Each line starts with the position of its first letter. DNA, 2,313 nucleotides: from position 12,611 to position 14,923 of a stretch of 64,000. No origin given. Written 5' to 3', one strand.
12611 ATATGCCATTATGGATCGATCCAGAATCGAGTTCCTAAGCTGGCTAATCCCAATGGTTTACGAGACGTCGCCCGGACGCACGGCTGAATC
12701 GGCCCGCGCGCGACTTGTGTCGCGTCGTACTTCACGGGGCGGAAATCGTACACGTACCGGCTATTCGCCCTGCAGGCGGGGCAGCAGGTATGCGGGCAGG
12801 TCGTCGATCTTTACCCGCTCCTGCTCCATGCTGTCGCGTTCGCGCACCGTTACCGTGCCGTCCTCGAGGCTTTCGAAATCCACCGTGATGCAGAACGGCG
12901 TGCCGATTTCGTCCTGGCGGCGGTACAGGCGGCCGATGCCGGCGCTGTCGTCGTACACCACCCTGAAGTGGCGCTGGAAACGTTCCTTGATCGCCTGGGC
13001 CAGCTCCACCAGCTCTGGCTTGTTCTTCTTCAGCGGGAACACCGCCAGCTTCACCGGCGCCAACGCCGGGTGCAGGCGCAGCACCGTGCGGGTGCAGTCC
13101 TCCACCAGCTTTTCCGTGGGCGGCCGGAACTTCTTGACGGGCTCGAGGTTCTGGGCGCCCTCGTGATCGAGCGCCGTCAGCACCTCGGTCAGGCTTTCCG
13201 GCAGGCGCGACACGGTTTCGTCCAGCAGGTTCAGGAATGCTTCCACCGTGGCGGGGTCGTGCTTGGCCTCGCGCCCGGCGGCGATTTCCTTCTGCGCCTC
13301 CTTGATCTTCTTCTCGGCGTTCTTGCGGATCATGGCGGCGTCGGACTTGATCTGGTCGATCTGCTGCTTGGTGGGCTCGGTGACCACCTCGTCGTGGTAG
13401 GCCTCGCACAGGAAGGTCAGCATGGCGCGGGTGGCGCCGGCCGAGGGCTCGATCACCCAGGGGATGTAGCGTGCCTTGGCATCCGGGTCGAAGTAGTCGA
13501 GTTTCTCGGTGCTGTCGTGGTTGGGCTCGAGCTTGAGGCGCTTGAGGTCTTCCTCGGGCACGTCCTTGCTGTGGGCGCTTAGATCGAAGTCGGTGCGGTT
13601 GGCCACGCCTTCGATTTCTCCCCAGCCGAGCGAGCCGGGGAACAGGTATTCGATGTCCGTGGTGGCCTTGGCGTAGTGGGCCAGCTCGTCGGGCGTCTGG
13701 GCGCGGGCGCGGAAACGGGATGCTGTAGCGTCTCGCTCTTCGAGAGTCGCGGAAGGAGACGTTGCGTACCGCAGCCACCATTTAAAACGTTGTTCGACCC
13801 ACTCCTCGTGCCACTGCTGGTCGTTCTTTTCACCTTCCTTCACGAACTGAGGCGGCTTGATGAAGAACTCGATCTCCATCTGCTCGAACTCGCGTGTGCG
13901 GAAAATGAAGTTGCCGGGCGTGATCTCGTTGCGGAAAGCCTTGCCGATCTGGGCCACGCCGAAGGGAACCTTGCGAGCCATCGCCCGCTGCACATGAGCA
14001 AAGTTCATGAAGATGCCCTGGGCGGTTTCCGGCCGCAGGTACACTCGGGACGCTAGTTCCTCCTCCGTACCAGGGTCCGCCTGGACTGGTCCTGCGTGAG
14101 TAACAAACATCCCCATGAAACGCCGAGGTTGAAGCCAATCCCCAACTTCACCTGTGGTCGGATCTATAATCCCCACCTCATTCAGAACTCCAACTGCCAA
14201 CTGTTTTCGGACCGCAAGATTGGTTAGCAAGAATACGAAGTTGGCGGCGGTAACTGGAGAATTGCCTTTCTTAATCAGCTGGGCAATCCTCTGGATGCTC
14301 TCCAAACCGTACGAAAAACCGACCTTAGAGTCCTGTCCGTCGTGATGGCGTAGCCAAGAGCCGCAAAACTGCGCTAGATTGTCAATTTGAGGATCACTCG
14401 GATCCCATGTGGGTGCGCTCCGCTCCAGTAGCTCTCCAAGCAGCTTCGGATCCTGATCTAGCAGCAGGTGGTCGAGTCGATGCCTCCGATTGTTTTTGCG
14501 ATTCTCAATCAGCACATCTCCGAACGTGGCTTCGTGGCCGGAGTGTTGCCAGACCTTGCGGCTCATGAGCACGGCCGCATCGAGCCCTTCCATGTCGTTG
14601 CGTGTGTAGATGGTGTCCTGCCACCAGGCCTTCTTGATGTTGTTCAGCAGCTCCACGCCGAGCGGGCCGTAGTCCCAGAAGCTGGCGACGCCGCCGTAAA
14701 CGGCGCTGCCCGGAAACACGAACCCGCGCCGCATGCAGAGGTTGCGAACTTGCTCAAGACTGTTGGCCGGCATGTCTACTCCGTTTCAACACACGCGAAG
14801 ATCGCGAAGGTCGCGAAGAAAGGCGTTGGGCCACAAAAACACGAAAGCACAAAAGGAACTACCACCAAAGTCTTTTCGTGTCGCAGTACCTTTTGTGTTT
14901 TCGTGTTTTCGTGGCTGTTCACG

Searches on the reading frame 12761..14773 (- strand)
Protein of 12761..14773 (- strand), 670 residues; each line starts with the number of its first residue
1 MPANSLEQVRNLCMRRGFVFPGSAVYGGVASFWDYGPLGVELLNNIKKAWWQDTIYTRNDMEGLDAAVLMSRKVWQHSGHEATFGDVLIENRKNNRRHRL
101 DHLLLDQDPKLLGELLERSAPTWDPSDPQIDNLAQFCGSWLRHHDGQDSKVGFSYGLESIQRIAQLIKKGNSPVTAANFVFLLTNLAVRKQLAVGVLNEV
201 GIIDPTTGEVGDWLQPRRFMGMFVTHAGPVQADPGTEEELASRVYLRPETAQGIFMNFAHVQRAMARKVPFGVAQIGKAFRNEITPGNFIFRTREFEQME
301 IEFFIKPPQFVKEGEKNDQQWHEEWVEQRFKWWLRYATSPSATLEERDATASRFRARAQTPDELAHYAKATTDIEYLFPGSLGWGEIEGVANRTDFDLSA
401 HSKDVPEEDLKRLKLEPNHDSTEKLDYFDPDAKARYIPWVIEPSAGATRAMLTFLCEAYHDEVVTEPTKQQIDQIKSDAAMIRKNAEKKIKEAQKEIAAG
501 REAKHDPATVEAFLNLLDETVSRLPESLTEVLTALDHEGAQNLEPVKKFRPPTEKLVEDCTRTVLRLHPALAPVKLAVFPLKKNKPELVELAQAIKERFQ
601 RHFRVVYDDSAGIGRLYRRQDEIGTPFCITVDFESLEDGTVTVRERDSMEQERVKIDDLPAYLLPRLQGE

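Call 75: search_protein_families(library=pfam, proteins=[window:12761-14773:-])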
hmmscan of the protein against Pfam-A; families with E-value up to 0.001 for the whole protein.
window:12761-14773:- (670 aa): 2 families
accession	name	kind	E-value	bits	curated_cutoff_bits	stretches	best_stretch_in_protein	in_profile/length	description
PF03129.25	HGTP_anticodon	-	5.4e-23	81.4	21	1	576-663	2-91/94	Anticodon binding domain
PF00587.30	tRNA-synt_2b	-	9.9e-07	29.4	29.3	1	237-316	4-82/179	tRNA synthetase class II core domain (G, H, P, S and T)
